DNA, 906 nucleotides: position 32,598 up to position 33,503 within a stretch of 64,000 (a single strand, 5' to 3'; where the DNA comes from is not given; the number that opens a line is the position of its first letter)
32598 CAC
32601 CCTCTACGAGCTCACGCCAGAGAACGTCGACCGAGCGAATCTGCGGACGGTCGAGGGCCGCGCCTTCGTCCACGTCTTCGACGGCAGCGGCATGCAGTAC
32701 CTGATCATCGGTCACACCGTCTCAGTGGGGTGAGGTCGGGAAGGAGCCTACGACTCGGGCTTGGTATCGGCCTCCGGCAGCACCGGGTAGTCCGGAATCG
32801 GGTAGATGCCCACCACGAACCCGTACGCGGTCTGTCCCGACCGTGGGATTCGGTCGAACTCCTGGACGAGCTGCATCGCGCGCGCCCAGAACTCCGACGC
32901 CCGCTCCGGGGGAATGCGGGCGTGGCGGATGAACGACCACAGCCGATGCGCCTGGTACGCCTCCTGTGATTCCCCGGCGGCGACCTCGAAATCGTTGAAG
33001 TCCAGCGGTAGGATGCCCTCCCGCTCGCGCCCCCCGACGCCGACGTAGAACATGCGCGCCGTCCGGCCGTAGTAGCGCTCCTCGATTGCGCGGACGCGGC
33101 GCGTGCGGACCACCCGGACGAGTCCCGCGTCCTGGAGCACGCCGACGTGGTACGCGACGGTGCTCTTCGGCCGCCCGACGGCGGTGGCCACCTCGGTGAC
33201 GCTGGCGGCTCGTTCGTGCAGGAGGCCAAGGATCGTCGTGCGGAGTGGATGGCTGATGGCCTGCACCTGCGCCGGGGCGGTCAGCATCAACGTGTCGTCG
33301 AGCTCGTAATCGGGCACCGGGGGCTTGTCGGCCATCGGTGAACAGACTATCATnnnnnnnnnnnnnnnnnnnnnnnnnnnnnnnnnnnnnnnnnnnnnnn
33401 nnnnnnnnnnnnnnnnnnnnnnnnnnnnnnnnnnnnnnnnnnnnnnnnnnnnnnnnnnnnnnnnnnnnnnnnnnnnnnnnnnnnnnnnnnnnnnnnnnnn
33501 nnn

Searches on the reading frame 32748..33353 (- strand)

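Call 74: search_protein_families(library=pfam, proteins=[window:32748-33353:-], max_evalue=0.01)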
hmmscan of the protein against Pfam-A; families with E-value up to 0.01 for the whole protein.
window:32748-33353:- (201 aa): 9 families
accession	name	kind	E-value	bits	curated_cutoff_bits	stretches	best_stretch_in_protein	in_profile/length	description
PF12840.13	HTH_20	-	6e-12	45.8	27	1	33-82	1-51/51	Helix-turn-helix domain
PF25212.1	HVO_A0114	-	1.2e-05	25.4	27.6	1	21-88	7-75/84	HVO_A0114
PF09339.16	HTH_IclR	-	1.5e-05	25.1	22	1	41-80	8-49/52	IclR helix-turn-helix domain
PF12802.13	MarR_2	-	2.2e-05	25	27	1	40-86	9-57/61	MarR family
PF01022.26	HTH_5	-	2.2e-05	24.7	22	1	36-80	2-46/47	Bacterial regulatory protein, arsR family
PF01978.25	TrmB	-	6.7e-05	23.1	25.6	1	43-85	16-58/68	Sugar-specific transcriptional regulator TrmB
PF05331.17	DUF742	-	0.0001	22.6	27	1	22-88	28-94/114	Protein of unknown function (DUF742)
PF13412.12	HTH_24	-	0.00052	20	21.9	1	50-80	18-48/48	Winged helix-turn-helix DNA-binding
PF13936.12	HTH_38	-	0.0025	17.9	27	1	38-70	10-41/44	Helix-turn-helix domain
